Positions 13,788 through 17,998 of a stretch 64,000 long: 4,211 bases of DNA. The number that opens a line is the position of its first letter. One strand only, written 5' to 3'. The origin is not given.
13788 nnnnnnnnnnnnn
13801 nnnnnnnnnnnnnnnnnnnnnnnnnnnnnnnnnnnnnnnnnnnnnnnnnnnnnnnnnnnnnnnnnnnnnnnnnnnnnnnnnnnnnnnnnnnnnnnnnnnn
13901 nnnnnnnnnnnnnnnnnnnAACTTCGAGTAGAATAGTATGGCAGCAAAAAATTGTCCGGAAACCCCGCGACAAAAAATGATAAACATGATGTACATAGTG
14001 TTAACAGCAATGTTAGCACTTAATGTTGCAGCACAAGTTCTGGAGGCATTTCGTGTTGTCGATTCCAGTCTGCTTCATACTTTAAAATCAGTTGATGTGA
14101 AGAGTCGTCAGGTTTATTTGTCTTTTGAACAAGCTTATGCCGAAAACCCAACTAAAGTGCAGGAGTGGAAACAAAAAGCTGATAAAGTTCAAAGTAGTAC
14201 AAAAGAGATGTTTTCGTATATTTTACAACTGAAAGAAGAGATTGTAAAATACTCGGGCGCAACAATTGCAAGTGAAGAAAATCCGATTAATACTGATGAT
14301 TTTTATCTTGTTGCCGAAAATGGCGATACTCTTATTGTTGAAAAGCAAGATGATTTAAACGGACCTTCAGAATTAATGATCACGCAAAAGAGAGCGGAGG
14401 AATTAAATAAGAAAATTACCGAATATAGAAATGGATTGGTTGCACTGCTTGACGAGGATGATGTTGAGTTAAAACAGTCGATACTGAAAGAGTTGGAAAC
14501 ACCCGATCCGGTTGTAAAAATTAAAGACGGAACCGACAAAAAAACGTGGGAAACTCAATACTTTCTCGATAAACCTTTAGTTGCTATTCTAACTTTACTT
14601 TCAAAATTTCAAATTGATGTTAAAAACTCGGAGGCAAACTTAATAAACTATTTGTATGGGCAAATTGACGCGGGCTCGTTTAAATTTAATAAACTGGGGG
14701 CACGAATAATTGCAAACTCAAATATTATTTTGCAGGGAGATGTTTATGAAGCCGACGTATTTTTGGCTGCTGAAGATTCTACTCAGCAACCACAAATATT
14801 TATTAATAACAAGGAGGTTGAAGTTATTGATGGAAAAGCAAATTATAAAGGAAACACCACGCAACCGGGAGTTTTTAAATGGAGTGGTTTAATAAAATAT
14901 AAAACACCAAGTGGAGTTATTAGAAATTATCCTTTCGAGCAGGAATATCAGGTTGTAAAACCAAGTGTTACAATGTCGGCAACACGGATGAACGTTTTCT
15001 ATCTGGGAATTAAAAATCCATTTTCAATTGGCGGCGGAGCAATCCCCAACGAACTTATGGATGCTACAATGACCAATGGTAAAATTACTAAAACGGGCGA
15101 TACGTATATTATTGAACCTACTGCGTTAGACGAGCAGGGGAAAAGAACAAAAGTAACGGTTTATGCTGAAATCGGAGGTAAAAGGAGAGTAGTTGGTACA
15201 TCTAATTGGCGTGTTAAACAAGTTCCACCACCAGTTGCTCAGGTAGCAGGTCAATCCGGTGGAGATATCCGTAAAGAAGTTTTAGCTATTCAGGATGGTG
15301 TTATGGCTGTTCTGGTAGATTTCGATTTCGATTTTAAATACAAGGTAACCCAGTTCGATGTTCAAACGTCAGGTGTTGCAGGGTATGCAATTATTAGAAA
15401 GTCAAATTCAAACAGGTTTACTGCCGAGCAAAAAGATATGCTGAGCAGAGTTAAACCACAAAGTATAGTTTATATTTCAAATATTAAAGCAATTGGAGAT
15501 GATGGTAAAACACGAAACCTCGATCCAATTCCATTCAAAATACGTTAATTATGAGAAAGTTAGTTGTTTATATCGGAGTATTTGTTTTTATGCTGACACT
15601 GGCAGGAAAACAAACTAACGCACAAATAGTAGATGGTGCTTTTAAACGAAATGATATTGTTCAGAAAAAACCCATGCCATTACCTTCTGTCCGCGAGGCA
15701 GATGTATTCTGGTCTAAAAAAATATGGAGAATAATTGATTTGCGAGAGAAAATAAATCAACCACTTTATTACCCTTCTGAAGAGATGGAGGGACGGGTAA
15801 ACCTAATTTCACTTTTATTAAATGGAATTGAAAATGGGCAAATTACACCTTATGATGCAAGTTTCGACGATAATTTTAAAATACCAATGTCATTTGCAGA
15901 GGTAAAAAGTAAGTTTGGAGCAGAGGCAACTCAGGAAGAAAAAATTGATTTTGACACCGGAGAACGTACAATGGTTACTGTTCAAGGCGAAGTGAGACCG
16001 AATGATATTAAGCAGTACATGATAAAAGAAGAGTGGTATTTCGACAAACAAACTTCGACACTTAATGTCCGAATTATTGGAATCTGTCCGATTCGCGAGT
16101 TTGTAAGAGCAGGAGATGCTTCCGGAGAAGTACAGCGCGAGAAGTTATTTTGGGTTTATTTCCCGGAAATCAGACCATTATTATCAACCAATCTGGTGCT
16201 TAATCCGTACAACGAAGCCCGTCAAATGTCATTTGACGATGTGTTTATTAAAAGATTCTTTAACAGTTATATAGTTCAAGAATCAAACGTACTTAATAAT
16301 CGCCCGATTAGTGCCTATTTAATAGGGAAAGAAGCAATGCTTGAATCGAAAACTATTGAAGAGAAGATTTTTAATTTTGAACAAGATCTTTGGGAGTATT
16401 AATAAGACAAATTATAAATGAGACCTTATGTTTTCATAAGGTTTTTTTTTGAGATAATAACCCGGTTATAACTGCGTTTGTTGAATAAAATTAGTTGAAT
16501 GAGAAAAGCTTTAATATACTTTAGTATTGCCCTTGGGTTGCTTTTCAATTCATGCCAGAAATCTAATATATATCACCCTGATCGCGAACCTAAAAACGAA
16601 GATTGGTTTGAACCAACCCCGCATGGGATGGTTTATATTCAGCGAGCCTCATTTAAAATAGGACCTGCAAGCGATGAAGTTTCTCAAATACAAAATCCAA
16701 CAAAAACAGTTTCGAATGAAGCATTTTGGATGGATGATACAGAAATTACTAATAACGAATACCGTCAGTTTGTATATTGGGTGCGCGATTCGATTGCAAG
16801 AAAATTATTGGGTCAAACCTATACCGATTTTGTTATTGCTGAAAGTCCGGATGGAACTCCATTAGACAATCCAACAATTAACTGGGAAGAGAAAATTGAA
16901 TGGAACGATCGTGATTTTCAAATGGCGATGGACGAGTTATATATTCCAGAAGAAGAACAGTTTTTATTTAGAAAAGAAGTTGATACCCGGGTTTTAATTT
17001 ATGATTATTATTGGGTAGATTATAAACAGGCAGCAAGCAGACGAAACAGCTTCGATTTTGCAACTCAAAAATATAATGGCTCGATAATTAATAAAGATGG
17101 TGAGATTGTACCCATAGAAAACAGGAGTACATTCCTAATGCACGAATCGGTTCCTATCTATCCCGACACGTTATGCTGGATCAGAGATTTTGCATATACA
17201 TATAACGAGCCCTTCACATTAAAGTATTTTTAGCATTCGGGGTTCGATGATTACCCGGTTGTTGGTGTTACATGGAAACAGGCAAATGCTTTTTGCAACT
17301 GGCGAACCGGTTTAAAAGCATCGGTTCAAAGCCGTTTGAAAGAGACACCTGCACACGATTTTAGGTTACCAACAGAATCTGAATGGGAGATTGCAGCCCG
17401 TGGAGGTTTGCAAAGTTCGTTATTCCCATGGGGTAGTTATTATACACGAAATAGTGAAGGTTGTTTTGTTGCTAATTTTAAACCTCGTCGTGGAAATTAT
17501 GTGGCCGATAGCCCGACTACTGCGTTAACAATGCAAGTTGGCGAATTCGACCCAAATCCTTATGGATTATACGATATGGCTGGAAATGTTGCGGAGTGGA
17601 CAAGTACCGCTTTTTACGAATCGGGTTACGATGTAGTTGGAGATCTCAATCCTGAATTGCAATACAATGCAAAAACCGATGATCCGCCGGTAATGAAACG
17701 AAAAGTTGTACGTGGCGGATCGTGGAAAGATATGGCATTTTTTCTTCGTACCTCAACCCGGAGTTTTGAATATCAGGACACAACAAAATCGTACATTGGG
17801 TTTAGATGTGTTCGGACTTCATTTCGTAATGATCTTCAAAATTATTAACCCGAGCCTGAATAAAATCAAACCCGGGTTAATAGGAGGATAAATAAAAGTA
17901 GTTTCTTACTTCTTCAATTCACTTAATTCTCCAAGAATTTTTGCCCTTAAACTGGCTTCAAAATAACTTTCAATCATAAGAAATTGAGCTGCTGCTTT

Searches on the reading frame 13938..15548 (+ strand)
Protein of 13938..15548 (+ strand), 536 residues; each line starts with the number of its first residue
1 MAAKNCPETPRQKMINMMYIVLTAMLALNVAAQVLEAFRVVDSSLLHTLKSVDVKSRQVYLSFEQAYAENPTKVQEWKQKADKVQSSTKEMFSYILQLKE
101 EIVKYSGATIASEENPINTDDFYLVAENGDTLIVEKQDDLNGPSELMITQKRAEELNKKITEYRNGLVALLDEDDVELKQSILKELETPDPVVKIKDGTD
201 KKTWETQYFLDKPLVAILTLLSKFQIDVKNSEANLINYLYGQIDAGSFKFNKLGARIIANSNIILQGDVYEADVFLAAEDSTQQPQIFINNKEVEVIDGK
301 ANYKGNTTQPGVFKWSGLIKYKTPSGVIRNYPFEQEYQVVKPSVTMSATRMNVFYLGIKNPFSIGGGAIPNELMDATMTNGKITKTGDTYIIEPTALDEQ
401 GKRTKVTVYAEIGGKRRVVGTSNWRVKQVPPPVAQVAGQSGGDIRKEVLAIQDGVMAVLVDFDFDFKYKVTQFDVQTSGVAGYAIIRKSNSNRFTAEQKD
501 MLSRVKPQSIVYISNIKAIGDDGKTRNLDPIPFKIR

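Call 17: search_protein_families(library=pfam, proteins=[window:13938-15548:+], max_evalue=0.001)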
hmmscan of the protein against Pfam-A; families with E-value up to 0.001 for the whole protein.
window:13938-15548:+ (536 aa): 4 families
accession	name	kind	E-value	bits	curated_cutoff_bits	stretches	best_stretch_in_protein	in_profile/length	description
PF12081.13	GldM_1st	-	3.5e-39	135.3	25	1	33-241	1-193/194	GldM N-terminal domain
PF21601.3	GldM_2nd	-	1.8e-26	92.9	24.4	1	244-341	1-98/98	GldM second domain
PF12080.14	GldM_4th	-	3.2e-22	79.7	24.6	1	430-535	1-113/114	GldM C-terminal domain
PF21602.3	GldM_3rd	-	3.6e-18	66.1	25.2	1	343-427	1-82/82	GldM third domain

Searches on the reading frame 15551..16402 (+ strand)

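Call 17: search_protein_families(library=pfam, proteins=[window:15551-16402:+], max_evalue=0.001)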
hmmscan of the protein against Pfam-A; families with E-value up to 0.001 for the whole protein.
window:15551-16402:+ (283 aa): 1 family
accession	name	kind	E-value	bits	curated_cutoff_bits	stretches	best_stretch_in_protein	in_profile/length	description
PF19841.4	GldN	-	2.4e-75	253.5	23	1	47-282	1-228/228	Gliding motility associated protein GldN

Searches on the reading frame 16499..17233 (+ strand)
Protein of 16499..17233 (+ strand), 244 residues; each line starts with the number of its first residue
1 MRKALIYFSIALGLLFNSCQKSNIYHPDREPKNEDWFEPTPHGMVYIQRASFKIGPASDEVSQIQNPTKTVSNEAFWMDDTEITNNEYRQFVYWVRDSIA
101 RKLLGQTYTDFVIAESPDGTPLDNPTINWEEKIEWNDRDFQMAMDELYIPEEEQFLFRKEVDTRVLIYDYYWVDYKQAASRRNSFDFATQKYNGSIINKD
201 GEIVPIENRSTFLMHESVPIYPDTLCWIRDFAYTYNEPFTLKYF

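Call 17: search_protein_families(library=pfam, proteins=[window:16499-17233:+], max_evalue=0.001)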
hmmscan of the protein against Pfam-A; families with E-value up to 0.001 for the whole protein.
window:16499-17233:+ (244 aa): 1 family
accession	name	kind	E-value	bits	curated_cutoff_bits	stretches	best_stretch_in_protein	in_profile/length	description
PF03781.23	FGE-sulfatase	-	9.7e-07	29.1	23.3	1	42-115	3-62/255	Sulfatase-modifying factor enzyme 1-like domain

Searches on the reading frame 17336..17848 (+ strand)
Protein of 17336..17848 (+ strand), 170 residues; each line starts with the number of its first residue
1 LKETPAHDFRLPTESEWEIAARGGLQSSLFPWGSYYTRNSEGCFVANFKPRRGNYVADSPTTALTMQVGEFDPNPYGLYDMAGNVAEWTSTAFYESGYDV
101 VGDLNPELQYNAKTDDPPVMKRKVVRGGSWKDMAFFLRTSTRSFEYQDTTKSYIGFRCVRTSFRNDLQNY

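Call 97: search_protein_families(library=pfam, proteins=[window:17336-17848:+], max_evalue=0.001)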
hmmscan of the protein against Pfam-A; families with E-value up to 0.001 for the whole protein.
window:17336-17848:+ (170 aa): 1 family
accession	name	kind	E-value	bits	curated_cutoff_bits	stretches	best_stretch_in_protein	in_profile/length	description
PF03781.23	FGE-sulfatase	-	5.5e-34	118.4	23.3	1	10-160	111-255/255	Sulfatase-modifying factor enzyme 1-like domain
